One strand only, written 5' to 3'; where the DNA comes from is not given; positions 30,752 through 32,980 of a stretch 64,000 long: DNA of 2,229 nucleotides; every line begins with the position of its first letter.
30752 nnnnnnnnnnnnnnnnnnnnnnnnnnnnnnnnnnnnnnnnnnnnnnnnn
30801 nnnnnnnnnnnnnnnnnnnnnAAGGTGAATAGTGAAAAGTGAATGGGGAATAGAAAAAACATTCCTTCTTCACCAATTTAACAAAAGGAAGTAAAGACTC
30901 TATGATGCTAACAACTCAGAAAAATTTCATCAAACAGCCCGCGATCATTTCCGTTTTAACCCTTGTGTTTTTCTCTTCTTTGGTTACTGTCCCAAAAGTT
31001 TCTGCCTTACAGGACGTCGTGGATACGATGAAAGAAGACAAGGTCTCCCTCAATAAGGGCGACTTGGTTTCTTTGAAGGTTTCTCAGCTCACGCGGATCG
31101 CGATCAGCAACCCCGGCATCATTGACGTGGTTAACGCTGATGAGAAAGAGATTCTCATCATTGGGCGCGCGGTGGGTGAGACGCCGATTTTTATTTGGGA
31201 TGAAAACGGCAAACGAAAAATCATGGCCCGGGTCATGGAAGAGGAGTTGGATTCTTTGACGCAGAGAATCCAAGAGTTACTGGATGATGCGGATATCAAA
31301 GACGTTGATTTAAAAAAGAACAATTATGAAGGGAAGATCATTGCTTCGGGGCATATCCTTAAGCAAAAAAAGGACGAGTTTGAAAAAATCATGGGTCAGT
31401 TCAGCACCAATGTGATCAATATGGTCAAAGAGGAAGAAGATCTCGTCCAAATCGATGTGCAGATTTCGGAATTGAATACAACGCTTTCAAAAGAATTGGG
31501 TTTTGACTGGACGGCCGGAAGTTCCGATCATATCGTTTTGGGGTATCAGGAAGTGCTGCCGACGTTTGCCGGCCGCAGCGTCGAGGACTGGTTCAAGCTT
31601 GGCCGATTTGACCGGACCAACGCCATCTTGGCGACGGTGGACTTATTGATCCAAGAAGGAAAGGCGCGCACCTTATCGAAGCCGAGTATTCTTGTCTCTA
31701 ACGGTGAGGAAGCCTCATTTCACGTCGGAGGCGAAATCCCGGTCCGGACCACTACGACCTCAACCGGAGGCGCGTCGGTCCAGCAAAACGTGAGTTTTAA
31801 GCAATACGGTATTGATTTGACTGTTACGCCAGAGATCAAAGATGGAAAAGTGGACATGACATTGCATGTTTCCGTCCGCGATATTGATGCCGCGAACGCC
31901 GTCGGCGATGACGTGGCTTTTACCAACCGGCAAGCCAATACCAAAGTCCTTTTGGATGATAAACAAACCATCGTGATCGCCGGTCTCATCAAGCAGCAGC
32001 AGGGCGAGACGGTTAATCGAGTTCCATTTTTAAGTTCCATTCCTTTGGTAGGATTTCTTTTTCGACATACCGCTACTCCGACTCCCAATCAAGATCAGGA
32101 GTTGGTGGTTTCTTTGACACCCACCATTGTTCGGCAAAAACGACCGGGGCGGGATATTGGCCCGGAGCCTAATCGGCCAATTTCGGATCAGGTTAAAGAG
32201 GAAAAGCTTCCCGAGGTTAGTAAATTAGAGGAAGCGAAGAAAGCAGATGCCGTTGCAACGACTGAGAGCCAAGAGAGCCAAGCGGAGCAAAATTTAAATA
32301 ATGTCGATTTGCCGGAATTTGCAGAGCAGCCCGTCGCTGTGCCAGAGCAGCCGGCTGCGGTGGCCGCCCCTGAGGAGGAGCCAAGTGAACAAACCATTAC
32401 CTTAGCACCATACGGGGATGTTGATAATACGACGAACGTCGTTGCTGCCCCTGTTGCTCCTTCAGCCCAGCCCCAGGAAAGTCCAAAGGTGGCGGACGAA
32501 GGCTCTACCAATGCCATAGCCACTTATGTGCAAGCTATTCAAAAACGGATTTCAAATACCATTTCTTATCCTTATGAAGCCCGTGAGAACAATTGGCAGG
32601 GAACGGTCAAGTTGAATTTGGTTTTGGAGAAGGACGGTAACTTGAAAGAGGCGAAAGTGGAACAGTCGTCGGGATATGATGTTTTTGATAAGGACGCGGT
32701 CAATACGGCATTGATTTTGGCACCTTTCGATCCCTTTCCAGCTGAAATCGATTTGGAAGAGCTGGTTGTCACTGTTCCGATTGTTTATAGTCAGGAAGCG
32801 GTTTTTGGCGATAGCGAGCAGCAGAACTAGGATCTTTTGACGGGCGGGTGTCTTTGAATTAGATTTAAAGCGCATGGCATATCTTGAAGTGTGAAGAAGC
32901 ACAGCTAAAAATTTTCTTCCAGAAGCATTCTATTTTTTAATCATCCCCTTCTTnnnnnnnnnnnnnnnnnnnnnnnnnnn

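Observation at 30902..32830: Tad secretin fused to a TonB C-terminal-like domain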

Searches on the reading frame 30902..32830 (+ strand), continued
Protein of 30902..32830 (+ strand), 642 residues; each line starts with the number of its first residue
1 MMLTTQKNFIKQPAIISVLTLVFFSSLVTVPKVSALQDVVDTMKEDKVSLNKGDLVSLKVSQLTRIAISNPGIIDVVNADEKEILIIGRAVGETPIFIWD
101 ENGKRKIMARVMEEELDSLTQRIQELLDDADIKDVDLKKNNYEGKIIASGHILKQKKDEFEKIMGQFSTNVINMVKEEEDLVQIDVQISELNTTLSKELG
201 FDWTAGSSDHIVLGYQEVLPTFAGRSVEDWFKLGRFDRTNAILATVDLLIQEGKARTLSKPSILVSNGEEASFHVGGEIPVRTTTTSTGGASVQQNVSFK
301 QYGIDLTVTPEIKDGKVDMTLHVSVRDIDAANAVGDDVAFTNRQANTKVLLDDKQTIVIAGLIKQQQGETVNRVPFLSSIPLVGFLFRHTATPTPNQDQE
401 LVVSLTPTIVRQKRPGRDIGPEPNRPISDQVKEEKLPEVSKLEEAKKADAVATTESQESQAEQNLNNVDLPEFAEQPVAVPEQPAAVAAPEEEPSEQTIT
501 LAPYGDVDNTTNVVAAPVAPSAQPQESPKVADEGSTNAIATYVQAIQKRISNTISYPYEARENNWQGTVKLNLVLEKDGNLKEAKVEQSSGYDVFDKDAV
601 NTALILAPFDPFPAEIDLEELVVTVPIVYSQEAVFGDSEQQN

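Call 26: predict_structure(alignment_id=A1)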
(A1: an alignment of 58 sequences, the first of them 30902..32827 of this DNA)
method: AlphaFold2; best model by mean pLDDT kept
length: 642 residues; sequences in the alignment: 58
mean_pLDDT: 73.0   pTM: 0.47
mean pLDDT of the five models: 73.0, 71.2, 69.8, 69.6, 68.7
residues with pLDDT >= 90: 218; 70-90: 201; 50-70: 59; < 50: 164
segments of 3 or more residues with pLDDT < 50: 1-4, 29-36, 205-235, 417-477, 479-530, 638-642
pLDDT, mean of each block of 10 residues (from residue 1): 45 67 63 54 85 90 93 92 92 94 92 87 94 90 90 89 93 90 92 77 47 39 44 51 78 87 92 88 76 80 91 89 86 72 85 86 72 79 75 68 90 53 36 34 37 37 42 45 39 34 32 35 37 75 93 90 93 95 95 95 95 90 93 58 39
secondary structure, 60 per line:
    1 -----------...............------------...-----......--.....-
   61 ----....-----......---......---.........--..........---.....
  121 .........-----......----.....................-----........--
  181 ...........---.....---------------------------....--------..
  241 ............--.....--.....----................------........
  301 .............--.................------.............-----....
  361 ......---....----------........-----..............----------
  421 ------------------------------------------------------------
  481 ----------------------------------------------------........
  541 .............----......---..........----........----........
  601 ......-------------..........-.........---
elements in order: H12-26 E39-41 E47-52 E55-59 E65-68 E74-79 E83-88 E92-100 E103-112 H116-129 E135-140 E145-153 H154-165 E171-178 E181-191 H195-199 H227-230 H239-252 E255-259 E262-266 E271-286 E293-313 E316-329 E339-351 E357-366 E370-373 H384-387 E388-391 E397-410 H533-553 H558-563 E567-576 E581-588 H593-606 E620-629 H631-639

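Call 49: find_encoding_contigs(protein=P0104, flank=6000, max_places=2)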
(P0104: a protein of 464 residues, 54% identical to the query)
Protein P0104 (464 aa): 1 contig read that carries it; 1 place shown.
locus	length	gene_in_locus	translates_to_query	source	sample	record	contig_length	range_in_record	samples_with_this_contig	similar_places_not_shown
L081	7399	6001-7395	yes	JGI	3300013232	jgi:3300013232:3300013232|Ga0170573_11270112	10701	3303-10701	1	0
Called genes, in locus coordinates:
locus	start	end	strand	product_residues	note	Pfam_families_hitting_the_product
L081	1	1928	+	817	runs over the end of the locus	PF00521:DNA_topoisoIV, PF03989:DNA_gyraseA_C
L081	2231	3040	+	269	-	PF00795:CN_hydrolase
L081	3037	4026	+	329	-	PF00056:Ldh_1_N, PF02866:Ldh_1_C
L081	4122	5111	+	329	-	PF13145:Rotamase_2, PF00639:Rotamase, PF13616:Rotamase_3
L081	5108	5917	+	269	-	PF16976:RcpC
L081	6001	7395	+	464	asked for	PF00263:Secretin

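Call 50: find_encoding_contigs(protein=P0116, flank=6000, max_places=2)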
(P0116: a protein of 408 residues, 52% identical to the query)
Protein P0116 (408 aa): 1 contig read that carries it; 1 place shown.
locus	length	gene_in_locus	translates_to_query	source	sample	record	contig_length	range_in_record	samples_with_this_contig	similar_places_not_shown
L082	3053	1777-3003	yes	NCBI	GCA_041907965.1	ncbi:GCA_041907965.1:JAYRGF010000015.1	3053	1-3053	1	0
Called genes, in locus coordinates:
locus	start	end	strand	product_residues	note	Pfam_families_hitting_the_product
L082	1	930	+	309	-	?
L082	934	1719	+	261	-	PF16976:RcpC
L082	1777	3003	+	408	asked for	PF13629:T2SS-T3SS_pil_N, PF00263:Secretin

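Call 69: fold_search(model_id=the predicted structure, library=pdb)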
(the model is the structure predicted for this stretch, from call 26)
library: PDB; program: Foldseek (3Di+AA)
matches with E <= 10: 733; with E <= 0.001: 43
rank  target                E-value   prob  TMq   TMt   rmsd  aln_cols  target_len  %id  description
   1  9wfd_A                9.9e-22  1.00  0.27  0.38  27.9       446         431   19  Cryo-EM structure of the Type II secretion system protein from Acidithiobacillus caldus (released 2025-11-19)
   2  8jvb_A                3.4e-15  1.00  0.25  0.40  34.8       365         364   19  Cryo-EM structure of the Type II secretion system protein from Acidithiobacillus caldus (released 2024-07-03)
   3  5w68_A                3.1e-14  1.00  0.20  0.34  25.8       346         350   23  Type II secretin from Enteropathogenic Escherichia coli - GspD (released 2017-11-15)
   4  5zdh_A                5.1e-14  1.00  0.21  0.26  28.2       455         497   18  CryoEM structure of ETEC Pilotin-Secretin AspS-GspD complex (released 2018-04-18)
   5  5wq8_A                3.9e-13  1.00  0.20  0.25  26.9       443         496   21  CryoEM structure of type II secretion system secretin GspD in Vibrio cholerae (released 2016-12-28)
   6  5wq7_A                1.2e-12  1.00  0.19  0.25  28.7       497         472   17  CryoEM structure of type II secretion system secretin GspD in E.coli K12 (released 2016-12-28)
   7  9k8v_A                1.5e-12  1.00  0.19  0.30  29.2       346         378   23  Cryo-EM structure of the Type II secretion system protein from Vibrio cholerae (released 2025-10-29)
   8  5wq9_A                1.7e-12  1.00  0.20  0.26  30.5       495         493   20  CryoEM structure of type II secretion system secretin GspD G453A mutant in Vibrio cholerae (released 2016-12-28)
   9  6i1x_A                1.9e-12  1.00  0.18  0.23  25.0       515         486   16  Aeromonas hydrophila ExeD (released 2019-04-10)
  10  6hcg_A                2.0e-12  1.00  0.19  0.20  27.4       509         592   16  Klebsiella pneumoniae type II secretion system outer membrane complex. PulD, PulS and PulC HR domain. (released 2019-11-27)
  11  6w6m_A                7.2e-12  1.00  0.19  0.27  27.6       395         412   17  Single particle cryoEM structure of V. cholerae Type IV competence pilus secretin PilQ (released 2020-10-14)
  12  6ve2_A                1.1e-11  1.00  0.18  0.33  25.6       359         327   20  Tetradecameric PilQ bound by TsaP heptamer from Pseudomonas aeruginosa (released 2020-12-23)
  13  6i1y_A                1.7e-11  1.00  0.18  0.23  26.3       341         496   23  Vibrio vulnificus EpsD (released 2019-04-10)
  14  5wln_A                4.2e-11  1.00  0.20  0.30  21.9       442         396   16  Cryo-EM structure of the T2SS secretin XcpQ from Pseudomonas aeruginosa (released 2017-10-25)
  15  6ve4_A                5.0e-11  1.00  0.20  0.37  21.8       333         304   20  Pentadecameric PilQ from Pseudomonas aeruginosa (released 2020-12-23)
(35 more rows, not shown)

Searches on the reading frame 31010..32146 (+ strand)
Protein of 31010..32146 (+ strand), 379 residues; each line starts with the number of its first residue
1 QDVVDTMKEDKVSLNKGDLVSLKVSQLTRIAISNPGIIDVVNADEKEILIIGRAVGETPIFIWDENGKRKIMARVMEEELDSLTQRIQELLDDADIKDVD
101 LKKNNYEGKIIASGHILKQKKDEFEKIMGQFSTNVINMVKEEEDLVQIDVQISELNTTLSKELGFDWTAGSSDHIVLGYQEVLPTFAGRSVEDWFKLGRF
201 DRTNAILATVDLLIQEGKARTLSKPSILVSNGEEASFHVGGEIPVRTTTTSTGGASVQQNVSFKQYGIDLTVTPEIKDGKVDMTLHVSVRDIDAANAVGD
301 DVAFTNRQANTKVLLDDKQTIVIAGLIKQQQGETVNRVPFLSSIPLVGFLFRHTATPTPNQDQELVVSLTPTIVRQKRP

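Call 68: search_solved_structures(query=window:31010-32146:+, max_evalue=0.001)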
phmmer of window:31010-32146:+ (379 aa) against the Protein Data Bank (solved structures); distinct sequences matched with E-value up to 0.001: 21.
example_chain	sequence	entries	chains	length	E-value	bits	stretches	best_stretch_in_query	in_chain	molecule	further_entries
8jvb_A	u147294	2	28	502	2.3e-28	102.7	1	202-375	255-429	Type II and III secretion system protein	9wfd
9k8v_A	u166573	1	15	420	2.2e-25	92.9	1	210-376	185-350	General secretion pathway protein D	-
5wq8_A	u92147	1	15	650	9e-25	90.9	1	210-376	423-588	Type II secretion system protein D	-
6i1y_A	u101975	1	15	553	1.2e-24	90.5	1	211-376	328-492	General secretion pathway protein GspD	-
5wq9_A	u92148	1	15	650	6.1e-24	88.2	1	210-376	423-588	Type II secretion system protein D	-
5w68_A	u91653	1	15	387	2e-23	86.4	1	208-376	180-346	Putative type II secretion protein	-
5zdh_A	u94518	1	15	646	4.3e-23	85.4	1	208-376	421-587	Type II secretion system protein D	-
6i1x_A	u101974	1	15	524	4.4e-23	85.3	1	211-376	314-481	Type II secretion system protein D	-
8odn_A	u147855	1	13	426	9.3e-23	84.3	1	211-375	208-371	RcpA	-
5wq7_A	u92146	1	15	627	1.2e-20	77.3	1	207-376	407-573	Putative type II secretion system protein D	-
9sh1_A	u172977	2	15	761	7.1e-20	74.8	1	217-374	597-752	Type IV pilus biogenesis and competence protein PilQ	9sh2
4av2_A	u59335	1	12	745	1e-19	74.3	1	217-374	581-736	TYPE IV PILUS BIOGENESIS AND COMPETENCE PROTEIN PILQ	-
6hcg_A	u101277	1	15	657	1.5e-19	73.7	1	213-377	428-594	Type II secretion system protein D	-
9x0w_A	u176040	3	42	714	4e-19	72.3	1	210-375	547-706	Fimbrial assembly protein PilQ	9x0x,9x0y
6ve2_A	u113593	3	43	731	4.2e-19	72.2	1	210-375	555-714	Fimbrial assembly protein PilQ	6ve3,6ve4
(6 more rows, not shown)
